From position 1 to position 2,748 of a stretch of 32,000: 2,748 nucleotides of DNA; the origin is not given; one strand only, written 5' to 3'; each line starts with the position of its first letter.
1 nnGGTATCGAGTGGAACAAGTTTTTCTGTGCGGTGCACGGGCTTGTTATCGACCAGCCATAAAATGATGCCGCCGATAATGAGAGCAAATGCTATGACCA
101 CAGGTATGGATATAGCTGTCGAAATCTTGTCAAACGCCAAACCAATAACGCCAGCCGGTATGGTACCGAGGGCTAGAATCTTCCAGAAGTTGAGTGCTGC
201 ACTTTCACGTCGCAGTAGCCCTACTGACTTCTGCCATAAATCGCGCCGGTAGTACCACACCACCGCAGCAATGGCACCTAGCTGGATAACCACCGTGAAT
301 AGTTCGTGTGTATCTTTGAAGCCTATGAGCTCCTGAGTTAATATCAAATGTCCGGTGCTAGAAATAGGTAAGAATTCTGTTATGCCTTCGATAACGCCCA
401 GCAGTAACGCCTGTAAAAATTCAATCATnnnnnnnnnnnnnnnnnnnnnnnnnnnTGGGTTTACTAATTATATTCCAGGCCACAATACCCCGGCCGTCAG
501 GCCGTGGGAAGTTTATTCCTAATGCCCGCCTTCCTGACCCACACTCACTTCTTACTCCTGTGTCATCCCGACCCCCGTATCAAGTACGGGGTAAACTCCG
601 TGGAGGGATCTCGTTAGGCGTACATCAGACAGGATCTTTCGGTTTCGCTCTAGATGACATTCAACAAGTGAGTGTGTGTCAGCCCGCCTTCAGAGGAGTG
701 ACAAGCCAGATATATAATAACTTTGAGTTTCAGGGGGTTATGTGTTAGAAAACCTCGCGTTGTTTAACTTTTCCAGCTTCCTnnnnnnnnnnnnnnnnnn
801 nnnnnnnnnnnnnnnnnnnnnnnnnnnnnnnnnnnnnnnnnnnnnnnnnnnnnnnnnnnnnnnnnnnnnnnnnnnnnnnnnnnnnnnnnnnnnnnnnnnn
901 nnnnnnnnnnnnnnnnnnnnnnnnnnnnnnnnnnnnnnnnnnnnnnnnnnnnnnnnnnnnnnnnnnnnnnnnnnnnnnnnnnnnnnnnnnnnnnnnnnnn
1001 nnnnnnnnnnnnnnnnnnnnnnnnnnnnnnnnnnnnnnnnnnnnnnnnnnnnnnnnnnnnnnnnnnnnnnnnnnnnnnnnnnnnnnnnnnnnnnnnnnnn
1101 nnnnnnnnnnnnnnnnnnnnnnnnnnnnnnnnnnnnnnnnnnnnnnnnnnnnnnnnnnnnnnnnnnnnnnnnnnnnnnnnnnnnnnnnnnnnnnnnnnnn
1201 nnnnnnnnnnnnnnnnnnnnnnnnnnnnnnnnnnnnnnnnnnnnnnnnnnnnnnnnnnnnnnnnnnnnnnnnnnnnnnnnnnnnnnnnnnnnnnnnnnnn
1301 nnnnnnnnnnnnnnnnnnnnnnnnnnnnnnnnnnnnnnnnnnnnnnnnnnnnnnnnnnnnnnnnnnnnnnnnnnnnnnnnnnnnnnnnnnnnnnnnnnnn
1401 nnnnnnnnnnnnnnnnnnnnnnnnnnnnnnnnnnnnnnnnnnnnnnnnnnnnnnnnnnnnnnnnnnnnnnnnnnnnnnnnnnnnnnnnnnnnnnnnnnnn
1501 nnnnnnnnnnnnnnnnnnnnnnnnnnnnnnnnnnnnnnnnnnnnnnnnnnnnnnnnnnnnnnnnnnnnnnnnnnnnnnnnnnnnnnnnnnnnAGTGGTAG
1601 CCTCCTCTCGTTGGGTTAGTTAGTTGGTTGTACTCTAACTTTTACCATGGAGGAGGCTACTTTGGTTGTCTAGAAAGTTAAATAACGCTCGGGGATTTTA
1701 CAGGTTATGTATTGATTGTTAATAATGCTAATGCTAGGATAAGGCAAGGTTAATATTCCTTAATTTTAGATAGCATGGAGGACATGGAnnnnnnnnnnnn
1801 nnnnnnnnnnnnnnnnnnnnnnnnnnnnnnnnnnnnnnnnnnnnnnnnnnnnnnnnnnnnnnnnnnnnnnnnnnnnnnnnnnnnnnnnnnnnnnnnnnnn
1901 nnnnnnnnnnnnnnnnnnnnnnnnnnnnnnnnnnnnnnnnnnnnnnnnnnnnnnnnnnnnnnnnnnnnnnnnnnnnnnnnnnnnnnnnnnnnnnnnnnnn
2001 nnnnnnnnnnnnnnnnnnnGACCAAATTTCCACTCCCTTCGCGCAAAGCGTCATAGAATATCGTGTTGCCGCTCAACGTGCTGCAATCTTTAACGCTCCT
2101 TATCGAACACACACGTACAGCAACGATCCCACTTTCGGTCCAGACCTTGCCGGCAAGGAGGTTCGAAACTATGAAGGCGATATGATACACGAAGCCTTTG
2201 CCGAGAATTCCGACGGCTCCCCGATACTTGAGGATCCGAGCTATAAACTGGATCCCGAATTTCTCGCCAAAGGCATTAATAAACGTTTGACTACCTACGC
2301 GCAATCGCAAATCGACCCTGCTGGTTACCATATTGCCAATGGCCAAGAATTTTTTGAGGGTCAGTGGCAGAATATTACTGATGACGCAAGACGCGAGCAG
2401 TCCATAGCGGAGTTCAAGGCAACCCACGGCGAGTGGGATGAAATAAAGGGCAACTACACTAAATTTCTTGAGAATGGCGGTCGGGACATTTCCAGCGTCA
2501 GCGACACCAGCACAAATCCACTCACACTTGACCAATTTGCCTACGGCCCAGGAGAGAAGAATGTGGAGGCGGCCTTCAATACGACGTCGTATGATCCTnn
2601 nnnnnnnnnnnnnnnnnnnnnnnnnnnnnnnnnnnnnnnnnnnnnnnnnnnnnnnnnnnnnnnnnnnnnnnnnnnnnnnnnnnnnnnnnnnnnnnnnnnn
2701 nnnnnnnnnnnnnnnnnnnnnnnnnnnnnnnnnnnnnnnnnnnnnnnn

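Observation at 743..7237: Orphan two-gene 'surface' locus bracketed by two identical inverted IS481 copies: best candidate for an undescribed system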

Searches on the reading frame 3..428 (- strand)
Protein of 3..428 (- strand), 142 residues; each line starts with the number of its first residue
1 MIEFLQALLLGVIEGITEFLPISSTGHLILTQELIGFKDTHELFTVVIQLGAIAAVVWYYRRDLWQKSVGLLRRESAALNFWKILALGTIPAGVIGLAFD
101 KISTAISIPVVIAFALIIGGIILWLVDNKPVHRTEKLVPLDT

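Call 80: search_protein_families(library=pfam, proteins=[window:3-428:-], max_evalue=0.1)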
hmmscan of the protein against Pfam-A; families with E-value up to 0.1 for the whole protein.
seq(142 aa): 1 family
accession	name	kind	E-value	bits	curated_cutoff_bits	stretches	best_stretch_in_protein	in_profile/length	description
PF02673.24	BacA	-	3.8e-39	135.3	33.4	1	7-132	1-136/257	Bacitracin resistance protein BacA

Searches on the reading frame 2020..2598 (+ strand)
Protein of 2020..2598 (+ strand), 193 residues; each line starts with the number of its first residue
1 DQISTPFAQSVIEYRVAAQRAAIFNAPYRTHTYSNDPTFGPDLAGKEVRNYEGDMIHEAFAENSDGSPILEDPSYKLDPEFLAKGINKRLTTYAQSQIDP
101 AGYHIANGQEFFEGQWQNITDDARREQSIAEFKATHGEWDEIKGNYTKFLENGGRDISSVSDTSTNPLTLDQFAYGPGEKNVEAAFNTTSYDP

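Call 70: predict_structure(alignment_id=A3)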
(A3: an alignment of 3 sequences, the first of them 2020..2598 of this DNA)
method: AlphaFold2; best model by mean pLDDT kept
length: 193 residues; sequences in the alignment: 3
mean_pLDDT: 43.5   pTM: 0.27
mean pLDDT of the five models: 43.5, 39.2, 37.9, 36.9, 36.3
residues with pLDDT >= 90: 0; 70-90: 0; 50-70: 71; < 50: 122
segments of 3 or more residues with pLDDT < 50: 1-7, 37-40, 52-60, 71-78, 80-117, 140-146, 149-193
pLDDT, mean of each block of 10 residues (from residue 1): 39 53 57 52 57 41 55 44 41 29 38 47 59 54 46 36 30 27 25 29
secondary structure, 60 per line:
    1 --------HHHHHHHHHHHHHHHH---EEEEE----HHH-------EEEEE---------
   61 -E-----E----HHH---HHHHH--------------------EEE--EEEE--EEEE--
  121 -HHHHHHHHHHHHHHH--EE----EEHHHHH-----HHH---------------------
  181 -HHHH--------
elements in order: H9-24 E28-32 E47-51 H79-83 E104-106 E109-112 E115-118 H122-136 H147-151 H182-185

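Call 73: fold_search(model_id=the predicted structure, library=pdb)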
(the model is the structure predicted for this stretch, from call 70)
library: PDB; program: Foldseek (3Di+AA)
matches with E <= 10: 15; with E <= 0.001: 0
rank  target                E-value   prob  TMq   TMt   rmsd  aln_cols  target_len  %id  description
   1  3dkq_A                3.8e+00  0.02  0.16  0.14  13.1       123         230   13  Crystal structure of Putative Oxygenase (YP_001051978.1) from SHEWANELLA BALTICA OS155 at 2.26 A resolution (released 2008-08-12)
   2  2cdm_A                3.8e+00  0.01  0.12  0.10  17.7       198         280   12  The structure of TrwC complexed with a 27-mer DNA comprising the recognition hairpin and the cleavage site (released 2006-07-31)
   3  1zth_D                5.5e+00  0.01  0.12  0.11  16.2       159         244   13  Crystal Structure of A.fulgidus Rio1 serine protein kinase bound to ADP and Manganese ion (released 2005-07-19)
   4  1f32                  6.6e+00  0.08  0.14  0.19   3.7        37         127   16  CRYSTAL STRUCTURE OF ASCARIS PEPSIN INHIBITOR-3 (released 2001-02-01)
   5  8ain_B                7.0e+00  0.02  0.10  0.14   8.1        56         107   12  MCUGI SAUNG complex (released 2023-06-21)
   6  9s1p                  7.5e+00  0.02  0.13  0.08   9.0        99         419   12  Crystal structure of the DABA transaminase EctB from the halophilic and cold-adapted Marinobacter sp. CK1 -Mutant K264A (released 2026-02-18)
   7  3g93_D                7.5e+00  0.01  0.11  0.07  15.6       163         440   12  Single ligand occupancy crystal structure of cytochrome P450 2B4 in complex with the inhibitor 1-biphenyl-4-methyl-1H- (released 2009-05-12)
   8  3kih_D                7.9e+00  0.02  0.08  0.14   7.6        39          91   28  The crystal structures of two fragments truncated from 5-bladed beta-propeller lectin, tachylectin-2 (Lib2-D2-15) (released 2010-04-28)
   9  1q9j_A                7.9e+00  0.01  0.11  0.06  11.9        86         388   13  Structure of polyketide synthase associated protein 5 from Mycobacterium tuberculosis (released 2004-05-25)
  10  9s1q_A                8.4e+00  0.02  0.13  0.08   9.0        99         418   12  Crystal structure of the DABA transaminase EctB from the halophilic and cold-adapted Marinobacter sp. CK1 (released 2026-02-18)
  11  5mrc_B                9.5e+00  0.06  0.14  0.09   7.9        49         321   12  Structure of the yeast mitochondrial ribosome - Class A (released 2017-02-15)
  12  3p0l_C                9.5e+00  0.02  0.12  0.12   5.8        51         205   10  Human steroidogenic acute regulatory protein (released 2010-11-24)
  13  4cw4                  9.5e+00  0.02  0.10  0.03  12.7        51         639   20  Crystal structure of the noncanonical ketosynthase FabY from P. aeruginosa (released 2014-12-17)
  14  9e8z_H                9.5e+00  0.01  0.14  0.11  18.3       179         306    9  4-component structure of retron Ec83 (released 2025-07-02)
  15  9gd3_W                9.5e+00  0.01  0.11  0.04  16.8       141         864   12  Structure of a mononucleosome bound by one copy of Chd1 with the DBD on the exit-side DNA. (released 2024-09-18)
